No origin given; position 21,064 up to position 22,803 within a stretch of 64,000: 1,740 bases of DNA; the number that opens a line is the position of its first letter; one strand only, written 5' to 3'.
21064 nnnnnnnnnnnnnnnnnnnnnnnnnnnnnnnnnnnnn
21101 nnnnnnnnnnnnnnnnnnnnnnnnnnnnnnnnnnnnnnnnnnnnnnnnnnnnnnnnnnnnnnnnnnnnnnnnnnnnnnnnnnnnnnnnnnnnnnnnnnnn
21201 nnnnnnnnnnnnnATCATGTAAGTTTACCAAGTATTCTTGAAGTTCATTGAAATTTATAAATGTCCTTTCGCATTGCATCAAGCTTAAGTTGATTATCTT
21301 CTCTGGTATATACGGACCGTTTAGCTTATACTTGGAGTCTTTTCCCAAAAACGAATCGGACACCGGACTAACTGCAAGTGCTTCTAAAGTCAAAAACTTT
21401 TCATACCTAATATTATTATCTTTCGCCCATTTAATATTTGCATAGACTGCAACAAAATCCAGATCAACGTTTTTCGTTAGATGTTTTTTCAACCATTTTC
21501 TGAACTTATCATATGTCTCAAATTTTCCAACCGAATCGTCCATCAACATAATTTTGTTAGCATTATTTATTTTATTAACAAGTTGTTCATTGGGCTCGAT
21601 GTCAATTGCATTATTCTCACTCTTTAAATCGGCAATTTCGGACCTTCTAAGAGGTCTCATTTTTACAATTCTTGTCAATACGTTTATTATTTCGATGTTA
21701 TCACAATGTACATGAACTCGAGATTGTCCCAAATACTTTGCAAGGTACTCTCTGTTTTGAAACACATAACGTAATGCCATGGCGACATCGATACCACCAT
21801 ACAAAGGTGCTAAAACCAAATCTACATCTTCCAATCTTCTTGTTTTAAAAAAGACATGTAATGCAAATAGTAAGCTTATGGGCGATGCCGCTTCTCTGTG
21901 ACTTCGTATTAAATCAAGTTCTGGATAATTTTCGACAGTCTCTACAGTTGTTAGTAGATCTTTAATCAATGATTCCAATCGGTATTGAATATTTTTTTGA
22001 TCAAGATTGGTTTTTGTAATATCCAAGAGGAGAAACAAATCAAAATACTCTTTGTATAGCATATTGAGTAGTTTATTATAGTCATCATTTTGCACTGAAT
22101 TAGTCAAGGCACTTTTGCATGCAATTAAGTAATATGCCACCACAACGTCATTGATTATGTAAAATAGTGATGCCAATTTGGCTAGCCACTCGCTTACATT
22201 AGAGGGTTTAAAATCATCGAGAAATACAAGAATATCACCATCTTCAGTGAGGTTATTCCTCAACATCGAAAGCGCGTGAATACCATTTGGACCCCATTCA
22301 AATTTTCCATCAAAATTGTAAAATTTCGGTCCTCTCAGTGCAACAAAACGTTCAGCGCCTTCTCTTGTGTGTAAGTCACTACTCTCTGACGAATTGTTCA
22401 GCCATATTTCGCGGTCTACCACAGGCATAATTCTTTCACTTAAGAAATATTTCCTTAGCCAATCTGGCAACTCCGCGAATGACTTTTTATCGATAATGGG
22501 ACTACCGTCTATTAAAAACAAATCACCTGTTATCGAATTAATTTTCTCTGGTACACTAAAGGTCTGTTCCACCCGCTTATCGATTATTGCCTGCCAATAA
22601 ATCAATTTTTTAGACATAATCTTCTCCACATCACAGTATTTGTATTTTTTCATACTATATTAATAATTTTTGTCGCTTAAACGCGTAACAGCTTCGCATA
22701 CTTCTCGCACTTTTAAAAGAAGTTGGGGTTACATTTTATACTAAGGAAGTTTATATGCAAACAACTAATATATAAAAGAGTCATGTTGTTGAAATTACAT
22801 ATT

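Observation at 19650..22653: Translationally coupled nucleoside-hydrolase-like gene plus 724-aa PRTase-like/HAD multidomain protein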

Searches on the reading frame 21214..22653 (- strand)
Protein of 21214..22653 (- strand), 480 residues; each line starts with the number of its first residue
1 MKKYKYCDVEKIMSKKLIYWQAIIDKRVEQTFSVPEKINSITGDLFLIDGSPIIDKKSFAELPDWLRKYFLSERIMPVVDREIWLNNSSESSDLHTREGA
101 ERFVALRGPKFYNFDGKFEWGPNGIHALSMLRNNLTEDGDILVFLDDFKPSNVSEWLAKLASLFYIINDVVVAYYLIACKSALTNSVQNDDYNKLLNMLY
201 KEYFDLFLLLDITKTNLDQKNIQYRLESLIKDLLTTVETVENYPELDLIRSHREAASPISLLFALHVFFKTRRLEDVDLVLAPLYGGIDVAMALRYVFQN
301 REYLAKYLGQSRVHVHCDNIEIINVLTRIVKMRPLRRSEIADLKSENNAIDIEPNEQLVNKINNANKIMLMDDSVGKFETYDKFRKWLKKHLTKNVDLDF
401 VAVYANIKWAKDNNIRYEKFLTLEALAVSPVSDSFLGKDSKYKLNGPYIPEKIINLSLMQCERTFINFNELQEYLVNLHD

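Call 23: search_protein_representatives(alignment_id=A2)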
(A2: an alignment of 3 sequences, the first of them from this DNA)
Query: 3 sequences, 481 profile positions. Proteins with E-value up to 0.001 (for the whole library): 18; up to 1e-10: 14; up to 1e-30: 10. The best 18 are listed.
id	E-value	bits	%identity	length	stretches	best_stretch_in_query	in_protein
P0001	1.0e-242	822.4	-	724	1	1-481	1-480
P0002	1.4e-240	815.3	-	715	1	7-480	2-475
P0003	3.5e-231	784.4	-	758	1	2-481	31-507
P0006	1.1e-109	383.7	-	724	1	2-479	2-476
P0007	6.7e-97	341.5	-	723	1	9-479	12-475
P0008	1.3e-87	310.9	-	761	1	24-479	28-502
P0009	8.7e-81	288.4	-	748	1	11-479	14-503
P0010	1.1e-72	261.7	-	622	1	42-479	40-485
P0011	3.0e-43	164.6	-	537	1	233-479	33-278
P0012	3.2e-40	154.6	-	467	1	262-477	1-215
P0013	9.6e-18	80.5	-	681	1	100-478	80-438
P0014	2.1e-17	79.4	-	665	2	100-441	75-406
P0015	1.8e-16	76.3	-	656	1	96-442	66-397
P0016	1.7e-13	66.5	-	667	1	99-442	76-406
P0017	1.8e-08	49.9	-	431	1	69-304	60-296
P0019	1.8e-05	40.0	-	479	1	47-303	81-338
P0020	6.0e-05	38.3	-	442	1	45-303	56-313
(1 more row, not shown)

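Call 33: find_encoding_contigs(protein=P0006, flank=10000)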
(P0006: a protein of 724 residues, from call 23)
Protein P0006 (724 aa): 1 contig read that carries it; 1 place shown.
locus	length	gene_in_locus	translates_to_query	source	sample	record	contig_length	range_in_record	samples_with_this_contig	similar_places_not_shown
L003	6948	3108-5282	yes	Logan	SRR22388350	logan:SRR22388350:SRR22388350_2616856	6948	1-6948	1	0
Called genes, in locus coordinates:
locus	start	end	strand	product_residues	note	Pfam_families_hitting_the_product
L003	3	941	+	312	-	?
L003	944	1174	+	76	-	-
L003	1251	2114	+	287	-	PF08538:DUF1749, PF12146:Hydrolase_4 (weak), PF00561:Abhydrolase_1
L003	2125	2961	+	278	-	PF01149:Fapy_DNA_glyco, PF06831:H2TH, PF06827:zf-FPG_IleRS (weak)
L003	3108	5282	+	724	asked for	PF13419:HAD_2 (faint), PF00702:Hydrolase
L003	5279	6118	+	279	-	PF01156:IU_nuc_hydro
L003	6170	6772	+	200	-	PF01712:dNK, PF02223:Thymidylate_kin (faint)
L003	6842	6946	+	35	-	?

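Call 34: find_encoding_contigs(protein=P0013, flank=10000)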
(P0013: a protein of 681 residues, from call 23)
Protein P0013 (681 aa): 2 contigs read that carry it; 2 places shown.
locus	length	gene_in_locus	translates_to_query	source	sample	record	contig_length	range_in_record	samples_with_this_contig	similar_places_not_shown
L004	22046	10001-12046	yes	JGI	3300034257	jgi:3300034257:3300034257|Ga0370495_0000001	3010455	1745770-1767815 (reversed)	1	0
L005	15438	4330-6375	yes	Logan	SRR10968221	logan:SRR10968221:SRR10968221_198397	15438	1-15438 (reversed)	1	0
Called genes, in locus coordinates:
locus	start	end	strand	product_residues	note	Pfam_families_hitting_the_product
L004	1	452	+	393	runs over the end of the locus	PF09994:T6SS_Tle1-like_cat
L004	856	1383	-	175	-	-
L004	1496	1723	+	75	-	PF12844:HTH_19, PF13560:HTH_31, PF01381:HTH_3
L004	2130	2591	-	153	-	PF00816:Histone_HNS (weak)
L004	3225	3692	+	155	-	-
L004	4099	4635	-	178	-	-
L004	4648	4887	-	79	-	-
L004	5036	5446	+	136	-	-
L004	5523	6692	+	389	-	-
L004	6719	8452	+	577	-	-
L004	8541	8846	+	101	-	-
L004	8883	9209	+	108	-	-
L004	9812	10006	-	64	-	-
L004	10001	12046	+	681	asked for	PF13419:HAD_2 (faint), PF00702:Hydrolase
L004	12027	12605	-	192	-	-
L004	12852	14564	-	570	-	PF00004:AAA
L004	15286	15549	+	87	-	-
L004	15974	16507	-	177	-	-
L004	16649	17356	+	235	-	-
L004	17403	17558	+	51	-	-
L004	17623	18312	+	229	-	-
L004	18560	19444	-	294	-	-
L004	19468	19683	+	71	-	-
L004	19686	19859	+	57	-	-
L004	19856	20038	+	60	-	-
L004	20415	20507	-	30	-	-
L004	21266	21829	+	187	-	PF02600:DsbB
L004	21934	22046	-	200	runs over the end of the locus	PF01844:HNH, PF14279:HNH_5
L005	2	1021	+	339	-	?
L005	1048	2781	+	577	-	-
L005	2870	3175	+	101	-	-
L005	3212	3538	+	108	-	-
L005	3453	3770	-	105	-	-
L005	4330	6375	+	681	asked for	PF13419:HAD_2 (faint), PF00702:Hydrolase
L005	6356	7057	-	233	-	-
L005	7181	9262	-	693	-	PF00004:AAA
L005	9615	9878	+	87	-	-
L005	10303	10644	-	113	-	-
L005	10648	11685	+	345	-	-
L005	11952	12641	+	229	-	-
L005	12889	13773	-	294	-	-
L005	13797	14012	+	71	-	-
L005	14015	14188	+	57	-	-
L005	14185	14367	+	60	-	-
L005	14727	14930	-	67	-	-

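Call 35: find_encoding_contigs(protein=P0007, flank=10000)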
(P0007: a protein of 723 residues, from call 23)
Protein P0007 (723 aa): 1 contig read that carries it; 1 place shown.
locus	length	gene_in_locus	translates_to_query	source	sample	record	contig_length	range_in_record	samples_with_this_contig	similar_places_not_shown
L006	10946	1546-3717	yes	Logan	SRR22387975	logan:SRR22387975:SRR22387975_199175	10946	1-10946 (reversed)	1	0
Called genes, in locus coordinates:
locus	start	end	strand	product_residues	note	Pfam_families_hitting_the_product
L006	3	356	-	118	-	?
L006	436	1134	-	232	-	PF00696:AA_kinase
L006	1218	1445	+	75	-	-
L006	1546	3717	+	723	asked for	-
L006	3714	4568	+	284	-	PF01156:IU_nuc_hydro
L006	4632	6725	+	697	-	PF01326:PPDK_N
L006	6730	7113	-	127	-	-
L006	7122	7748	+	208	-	PF01712:dNK, PF02223:Thymidylate_kin (weak)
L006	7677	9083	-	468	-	PF08241:Methyltransf_11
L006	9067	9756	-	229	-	-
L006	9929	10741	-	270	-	PF01061:ABC2_membrane, PF12698:ABC2_membrane_3 (weak)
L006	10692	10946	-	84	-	?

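Call 36: find_encoding_contigs(protein=P0008, flank=10000)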
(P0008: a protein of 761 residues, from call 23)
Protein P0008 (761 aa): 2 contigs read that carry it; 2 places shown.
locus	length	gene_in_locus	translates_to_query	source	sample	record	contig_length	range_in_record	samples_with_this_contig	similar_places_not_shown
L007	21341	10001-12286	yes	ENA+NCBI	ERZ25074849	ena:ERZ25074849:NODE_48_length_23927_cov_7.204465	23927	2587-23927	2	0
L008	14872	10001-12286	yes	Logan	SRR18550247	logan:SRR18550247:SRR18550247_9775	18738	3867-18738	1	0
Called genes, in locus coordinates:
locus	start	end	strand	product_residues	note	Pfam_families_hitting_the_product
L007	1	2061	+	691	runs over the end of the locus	PF01751:Toprim, PF01131:Topoisom_bac, PF01396:Zn_ribbon_Top1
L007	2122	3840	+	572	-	PF00128:Alpha-amylase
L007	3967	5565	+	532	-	PF04208:MtrA, PF00303:Thymidylat_synt, PF14251:PterinBD-DUF4346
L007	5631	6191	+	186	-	PF22769:DCD, PF22569:DCD_C, PF00692:dUTPase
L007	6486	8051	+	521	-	-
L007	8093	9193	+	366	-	PF05014:Nuc_deoxyrib_tr (weak), PF02223:Thymidylate_kin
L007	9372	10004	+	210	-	PF01712:dNK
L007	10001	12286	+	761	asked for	PF00156:Pribosyltran (weak), PF00702:Hydrolase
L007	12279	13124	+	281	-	PF01156:IU_nuc_hydro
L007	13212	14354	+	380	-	-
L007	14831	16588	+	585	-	PF00587:tRNA-synt_2b, PF04073:tRNA_edit, PF03129:HGTP_anticodon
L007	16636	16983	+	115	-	PF14076:DUF4258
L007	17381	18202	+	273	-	-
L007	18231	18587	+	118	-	PF11969:DcpS_C, PF01230:HIT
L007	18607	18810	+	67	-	PF01165:Ribosomal_S21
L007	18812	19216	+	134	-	PF02130:YbeY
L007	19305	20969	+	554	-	PF13177:DNA_pol3_delta2, PF13604:AAA_30 (faint), PF00004:AAA, PF07728:AAA_5 (weak), PF22608:DNAX_ATPase_lid (weak)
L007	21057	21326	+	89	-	PF02575:YbaB_DNA_bd (faint)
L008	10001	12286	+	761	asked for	PF00156:Pribosyltran (weak), PF00702:Hydrolase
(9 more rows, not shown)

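Call 37: find_encoding_contigs(protein=P0009, flank=10000)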
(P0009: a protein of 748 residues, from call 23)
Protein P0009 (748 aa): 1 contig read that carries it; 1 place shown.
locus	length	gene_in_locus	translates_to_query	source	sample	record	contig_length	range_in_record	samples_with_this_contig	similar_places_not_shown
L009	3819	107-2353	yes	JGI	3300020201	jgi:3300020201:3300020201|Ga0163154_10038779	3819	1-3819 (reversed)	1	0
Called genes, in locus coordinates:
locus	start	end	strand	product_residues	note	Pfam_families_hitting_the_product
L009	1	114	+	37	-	?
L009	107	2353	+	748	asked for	PF00702:Hydrolase, PF13419:HAD_2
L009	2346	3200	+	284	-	PF01156:IU_nuc_hydro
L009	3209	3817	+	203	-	?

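Call 50: search_protein_families(library=pfam, proteins=[P0008, P0009, P0010, P0013, P0014, P0015, P0016, P0017, P0019, P0020], max_evalue=0.1)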
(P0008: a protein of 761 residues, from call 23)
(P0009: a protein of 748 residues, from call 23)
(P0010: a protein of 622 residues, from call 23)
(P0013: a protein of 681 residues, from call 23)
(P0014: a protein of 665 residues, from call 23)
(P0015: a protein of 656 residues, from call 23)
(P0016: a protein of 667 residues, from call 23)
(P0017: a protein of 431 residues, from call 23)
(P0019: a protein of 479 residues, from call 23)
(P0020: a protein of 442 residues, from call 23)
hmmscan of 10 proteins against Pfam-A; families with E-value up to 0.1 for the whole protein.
P0008 (761 aa): 3 families
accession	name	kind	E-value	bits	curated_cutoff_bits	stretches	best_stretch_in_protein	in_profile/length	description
PF00702.32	Hydrolase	-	4.5e-09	37.4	26.4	1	508-722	1-191/191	haloacid dehalogenase-like hydrolase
PF00156.33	Pribosyltran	-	4.6e-06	26.5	26.3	1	298-418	30-114/158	Phosphoribosyl transferase domain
PF13419.12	HAD_2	-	3.3e-05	24.5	23.8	1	597-722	60-172/178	Haloacid dehalogenase-like hydrolase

P0009 (748 aa): 4 families
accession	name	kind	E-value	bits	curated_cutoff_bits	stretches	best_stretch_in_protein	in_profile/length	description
PF00702.32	Hydrolase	-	2.3e-12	48.1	26.4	1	509-716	1-190/191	haloacid dehalogenase-like hydrolase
PF13419.12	HAD_2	-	2.8e-12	47.5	23.8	1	550-717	11-172/178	Haloacid dehalogenase-like hydrolase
PF24390.1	PRTase-CE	-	0.0013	19.1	27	1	321-433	46-143/253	PRTase-CE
PF13344.12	Hydrolase_6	-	0.038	14.5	27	1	619-672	15-67/101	Haloacid dehalogenase-like hydrolase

P0010 (622 aa): 0 families

P0013 (681 aa): 5 families
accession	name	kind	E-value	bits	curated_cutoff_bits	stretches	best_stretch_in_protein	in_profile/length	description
PF00702.32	Hydrolase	-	1.1e-08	36.1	26.4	1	449-655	5-190/191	haloacid dehalogenase-like hydrolase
PF13419.12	HAD_2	-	1.8e-05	25.4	23.8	1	609-656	125-172/178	Haloacid dehalogenase-like hydrolase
PF00156.33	Pribosyltran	-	0.00028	20.7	26.3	1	327-367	82-122/158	Phosphoribosyl transferase domain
PF15609.12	PRTase_2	-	0.02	14.9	28.8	1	328-361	115-148/188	Phosphoribosyl transferase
PF13242.12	Hydrolase_like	-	0.046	14.1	22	1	618-657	3-43/75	HAD-hyrolase-like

P0014 (665 aa): 3 families
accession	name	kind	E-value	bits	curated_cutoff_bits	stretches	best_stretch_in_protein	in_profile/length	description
PF00702.32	Hydrolase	-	5.5e-08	33.9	26.4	1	447-654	2-188/191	haloacid dehalogenase-like hydrolase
PF13419.12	HAD_2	-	2.2e-05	25.1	23.8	1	608-656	123-171/178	Haloacid dehalogenase-like hydrolase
PF13242.12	Hydrolase_like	-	0.001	19.4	22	1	619-656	3-41/75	HAD-hyrolase-like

P0015 (656 aa): 3 families
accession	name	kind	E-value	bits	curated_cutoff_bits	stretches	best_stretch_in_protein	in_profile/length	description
PF00702.32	Hydrolase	-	1.1e-10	42.6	26.4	1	439-642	4-187/191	haloacid dehalogenase-like hydrolase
PF13419.12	HAD_2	-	2.1e-05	25.1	23.8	1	514-645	46-171/178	Haloacid dehalogenase-like hydrolase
PF13242.12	Hydrolase_like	-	0.0011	19.2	22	1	608-644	3-40/75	HAD-hyrolase-like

P0016 (667 aa): 4 families
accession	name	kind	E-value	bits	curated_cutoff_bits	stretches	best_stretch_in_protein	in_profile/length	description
PF00702.32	Hydrolase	-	6.4e-11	43.4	26.4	1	447-653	3-189/191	haloacid dehalogenase-like hydrolase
PF13419.12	HAD_2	-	7e-05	23.4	23.8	1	519-654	43-171/178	Haloacid dehalogenase-like hydrolase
PF13242.12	Hydrolase_like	-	0.00055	20.2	22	1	618-656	4-43/75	HAD-hyrolase-like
PF20575.4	HTH_63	-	0.018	15.1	23.9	0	412-484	9-79/148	Helix-turn-helix domain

P0017 (431 aa): 1 family
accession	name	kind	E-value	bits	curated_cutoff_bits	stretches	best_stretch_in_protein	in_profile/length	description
PF14681.12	UPRTase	-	0.001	19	27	1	315-360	100-146/206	Uracil phosphoribosyltransferase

P0019 (479 aa): 0 families

P0020 (442 aa): 1 family
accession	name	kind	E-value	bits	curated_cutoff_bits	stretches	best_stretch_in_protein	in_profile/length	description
PF14681.12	UPRTase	-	0.055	13.4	27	1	332-386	105-155/206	Uracil phosphoribosyltransferase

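Call 57: find_related_loci(query=A2, collection=genome_contigs, flank=10000)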
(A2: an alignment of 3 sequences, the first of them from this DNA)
Query A2 (480 aa) in genome_contigs; peptide patterns used: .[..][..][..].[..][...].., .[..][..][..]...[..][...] (x = any residue, [..] = any of these).
66 stretches matched a pattern; 1 encode a relative of the query (tblastn E <= 1e-3); 1 distinct loci.
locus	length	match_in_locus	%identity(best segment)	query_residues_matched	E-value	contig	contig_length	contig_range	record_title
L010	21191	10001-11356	31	46-478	1e-63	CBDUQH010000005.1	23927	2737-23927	MAG TPA_asm: uncultured bacterium isolate SRR18550247_concoct_49 genome assembly, contig: ERZ25074849.48, whole genome s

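Call 58: find_related_loci(query=A2, collection=metagenome_contigs, flank=10000)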
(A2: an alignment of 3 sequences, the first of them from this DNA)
Query A2 (480 aa) in metagenome_contigs; peptide patterns used: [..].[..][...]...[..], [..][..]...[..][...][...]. (x = any residue, [..] = any of these).
440 stretches matched a pattern, but none encodes a relative of the query by tblastn (E <= 1e-3).

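Call 59: find_encoding_contigs(protein=P0010, flank=8000)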
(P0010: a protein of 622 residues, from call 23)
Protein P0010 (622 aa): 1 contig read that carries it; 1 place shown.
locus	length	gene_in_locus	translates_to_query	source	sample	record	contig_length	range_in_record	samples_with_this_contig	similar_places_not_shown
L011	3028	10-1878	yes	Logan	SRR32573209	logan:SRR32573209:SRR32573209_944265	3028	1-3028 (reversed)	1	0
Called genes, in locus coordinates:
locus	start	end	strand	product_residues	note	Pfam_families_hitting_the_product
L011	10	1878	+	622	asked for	-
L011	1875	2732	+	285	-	PF01156:IU_nuc_hydro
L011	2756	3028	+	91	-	?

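Call 60: find_encoding_contigs(protein=P0019, flank=8000)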
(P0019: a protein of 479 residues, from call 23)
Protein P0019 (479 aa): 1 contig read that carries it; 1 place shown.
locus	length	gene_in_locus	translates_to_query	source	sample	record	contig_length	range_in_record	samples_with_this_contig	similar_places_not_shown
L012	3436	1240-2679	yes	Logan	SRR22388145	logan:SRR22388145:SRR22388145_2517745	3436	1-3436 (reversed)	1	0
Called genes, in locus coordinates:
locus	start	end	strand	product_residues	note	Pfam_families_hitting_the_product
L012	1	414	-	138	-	?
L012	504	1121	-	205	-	PF01725:Ham1p_like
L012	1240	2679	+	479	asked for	-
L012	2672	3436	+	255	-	?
